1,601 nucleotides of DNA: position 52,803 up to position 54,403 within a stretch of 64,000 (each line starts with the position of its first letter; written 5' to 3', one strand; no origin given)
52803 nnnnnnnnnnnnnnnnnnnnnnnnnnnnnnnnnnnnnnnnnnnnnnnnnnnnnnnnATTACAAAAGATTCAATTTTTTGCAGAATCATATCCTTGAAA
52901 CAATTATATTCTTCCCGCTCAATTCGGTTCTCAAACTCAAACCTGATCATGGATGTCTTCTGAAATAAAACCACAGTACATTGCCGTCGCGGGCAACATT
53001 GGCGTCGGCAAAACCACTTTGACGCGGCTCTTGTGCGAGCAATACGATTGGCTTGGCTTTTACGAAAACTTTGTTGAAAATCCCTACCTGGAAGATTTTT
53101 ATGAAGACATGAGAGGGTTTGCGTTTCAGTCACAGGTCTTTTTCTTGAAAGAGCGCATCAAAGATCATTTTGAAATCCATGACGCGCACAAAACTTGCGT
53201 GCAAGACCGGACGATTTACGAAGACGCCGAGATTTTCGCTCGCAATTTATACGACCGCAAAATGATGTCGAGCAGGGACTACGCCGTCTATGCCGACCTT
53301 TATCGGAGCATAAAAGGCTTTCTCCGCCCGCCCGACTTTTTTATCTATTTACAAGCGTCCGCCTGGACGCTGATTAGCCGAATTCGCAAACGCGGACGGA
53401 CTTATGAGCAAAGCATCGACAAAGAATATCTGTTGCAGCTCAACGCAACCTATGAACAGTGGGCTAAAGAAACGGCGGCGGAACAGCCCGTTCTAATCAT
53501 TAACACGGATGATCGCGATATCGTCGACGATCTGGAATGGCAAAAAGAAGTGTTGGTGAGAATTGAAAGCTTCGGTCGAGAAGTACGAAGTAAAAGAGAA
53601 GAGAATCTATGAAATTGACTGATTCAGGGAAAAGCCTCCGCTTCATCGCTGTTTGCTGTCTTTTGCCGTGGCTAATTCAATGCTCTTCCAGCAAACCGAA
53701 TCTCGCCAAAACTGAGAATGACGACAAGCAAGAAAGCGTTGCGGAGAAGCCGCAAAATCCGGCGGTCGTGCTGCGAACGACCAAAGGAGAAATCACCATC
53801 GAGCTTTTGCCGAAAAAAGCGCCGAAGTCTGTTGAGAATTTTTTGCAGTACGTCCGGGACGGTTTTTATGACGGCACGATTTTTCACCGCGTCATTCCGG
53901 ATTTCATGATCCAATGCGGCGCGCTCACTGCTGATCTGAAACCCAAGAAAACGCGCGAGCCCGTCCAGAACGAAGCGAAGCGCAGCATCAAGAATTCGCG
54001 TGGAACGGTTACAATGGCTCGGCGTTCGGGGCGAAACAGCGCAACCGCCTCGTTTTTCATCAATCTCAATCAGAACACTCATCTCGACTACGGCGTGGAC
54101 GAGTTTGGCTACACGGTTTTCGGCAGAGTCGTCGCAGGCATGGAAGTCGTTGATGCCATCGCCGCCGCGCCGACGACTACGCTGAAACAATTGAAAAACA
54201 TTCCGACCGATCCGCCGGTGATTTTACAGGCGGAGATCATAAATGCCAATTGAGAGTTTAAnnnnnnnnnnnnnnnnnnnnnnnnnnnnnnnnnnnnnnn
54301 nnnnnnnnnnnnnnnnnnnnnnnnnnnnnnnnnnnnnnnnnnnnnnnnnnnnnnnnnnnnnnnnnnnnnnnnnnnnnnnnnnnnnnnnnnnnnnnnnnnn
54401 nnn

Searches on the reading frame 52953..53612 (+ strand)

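Call 3: search_protein_families(library=pfam, proteins=[window:52953-53612:+], max_evalue=1)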
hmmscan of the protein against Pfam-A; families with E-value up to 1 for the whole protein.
window:52953-53612:+ (219 aa): 14 families
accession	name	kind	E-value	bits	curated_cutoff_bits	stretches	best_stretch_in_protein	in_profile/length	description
PF01712.25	dNK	-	5.2e-49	167.2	27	1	10-207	1-201/203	Deoxynucleoside kinase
PF13238.12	AAA_18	-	1.1e-06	29.6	29.4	1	10-150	1-114/128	AAA domain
PF02223.23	Thymidylate_kin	-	0.0001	22.5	27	1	87-185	72-174/185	Thymidylate kinase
PF13191.12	AAA_16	-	0.0012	19.8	32.6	1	7-51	24-71/167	AAA ATPase domain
PF13671.12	AAA_33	-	0.0017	19.1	27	1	12-168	4-141/143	AAA domain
PF02367.23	TsaE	-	0.0065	16.9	26.6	1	8-31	22-45/128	Threonylcarbamoyl adenosine biosynthesis protein TsaE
PF20720.3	nSTAND3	-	0.013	15.6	27.2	1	8-36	18-46/155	Novel STAND NTPase 3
PF13401.12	AAA_22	-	0.015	16.1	27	1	8-32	6-30/130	AAA domain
PF00005.33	ABC_tran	-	0.023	15.7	25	1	8-33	12-37/137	ABC transporter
PF13207.12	AAA_17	-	0.036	14.8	27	0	120-156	96-130/136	AAA domain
PF03193.22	RsgA_GTPase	-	0.051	13.8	30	1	3-30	102-129/174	RsgA GTPase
PF08433.16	KTI12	-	0.059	13.3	22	1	131-192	103-163/271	Chromatin associated protein KTI12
PF06414.18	Zeta_toxin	-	0.14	12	22.3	1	3-32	12-41/199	Zeta toxin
PF00004.35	AAA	-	0.15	12.9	21.2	1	12-32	3-23/131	ATPase family associated with various cellular activities (AAA)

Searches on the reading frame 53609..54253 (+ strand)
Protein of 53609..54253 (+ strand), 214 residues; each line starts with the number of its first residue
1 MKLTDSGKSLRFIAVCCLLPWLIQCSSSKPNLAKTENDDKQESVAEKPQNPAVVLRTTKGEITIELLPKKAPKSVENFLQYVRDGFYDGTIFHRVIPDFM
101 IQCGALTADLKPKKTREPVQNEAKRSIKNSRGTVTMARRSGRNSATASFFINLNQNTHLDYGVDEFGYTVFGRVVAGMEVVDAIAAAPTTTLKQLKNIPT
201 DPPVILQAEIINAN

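Call 3: search_protein_families(library=pfam, proteins=[window:53609-54253:+], max_evalue=1)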
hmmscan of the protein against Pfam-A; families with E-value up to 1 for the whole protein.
window:53609-54253:+ (214 aa): 1 family
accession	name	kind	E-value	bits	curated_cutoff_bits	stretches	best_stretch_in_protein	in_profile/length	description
PF00160.26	Pro_isomerase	-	2e-45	155.3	21.7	1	53-208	2-157/159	Cyclophilin type peptidyl-prolyl cis-trans isomerase/CLD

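Call 77: list_cluster_members(proteins=[P0001, P0027, P0011, P0028, window:53609-54250:+, window:52953-53609:+, window:55573-57279:+])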
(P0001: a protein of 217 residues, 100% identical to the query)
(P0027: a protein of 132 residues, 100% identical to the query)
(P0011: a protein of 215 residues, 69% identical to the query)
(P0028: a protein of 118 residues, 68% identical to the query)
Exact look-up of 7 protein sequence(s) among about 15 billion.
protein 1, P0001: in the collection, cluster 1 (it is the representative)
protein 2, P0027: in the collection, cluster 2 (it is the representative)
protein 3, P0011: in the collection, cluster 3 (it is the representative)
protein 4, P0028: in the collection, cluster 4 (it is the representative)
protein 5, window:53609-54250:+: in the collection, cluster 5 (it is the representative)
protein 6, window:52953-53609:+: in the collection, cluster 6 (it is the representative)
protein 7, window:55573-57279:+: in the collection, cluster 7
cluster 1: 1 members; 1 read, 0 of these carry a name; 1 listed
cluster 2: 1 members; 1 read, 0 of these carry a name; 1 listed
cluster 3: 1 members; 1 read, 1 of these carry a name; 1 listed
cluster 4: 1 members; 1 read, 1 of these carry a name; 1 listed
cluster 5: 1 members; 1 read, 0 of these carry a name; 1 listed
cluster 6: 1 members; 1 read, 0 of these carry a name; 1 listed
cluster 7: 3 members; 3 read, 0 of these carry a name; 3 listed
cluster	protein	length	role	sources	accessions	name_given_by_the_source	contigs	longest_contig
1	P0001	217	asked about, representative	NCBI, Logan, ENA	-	-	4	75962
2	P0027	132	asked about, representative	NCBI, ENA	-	-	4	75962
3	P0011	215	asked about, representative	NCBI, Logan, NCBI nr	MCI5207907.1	MAG: hypothetical protein D3910_03760 [Candidatus Electrothrix sp. ATG2] | hypothetical protein [Candidatus Electrothrix sp. ATG2]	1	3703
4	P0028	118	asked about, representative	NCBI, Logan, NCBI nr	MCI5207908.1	MAG: mCpol domain-containing protein [Candidatus Electrothrix sp. ATG2] | mCpol domain-containing protein [Candidatus Electrothrix sp. ATG2]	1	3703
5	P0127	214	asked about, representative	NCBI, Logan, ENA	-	-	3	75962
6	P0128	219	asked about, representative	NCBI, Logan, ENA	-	-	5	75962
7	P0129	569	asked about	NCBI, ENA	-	-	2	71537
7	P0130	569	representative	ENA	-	-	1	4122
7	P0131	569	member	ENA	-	-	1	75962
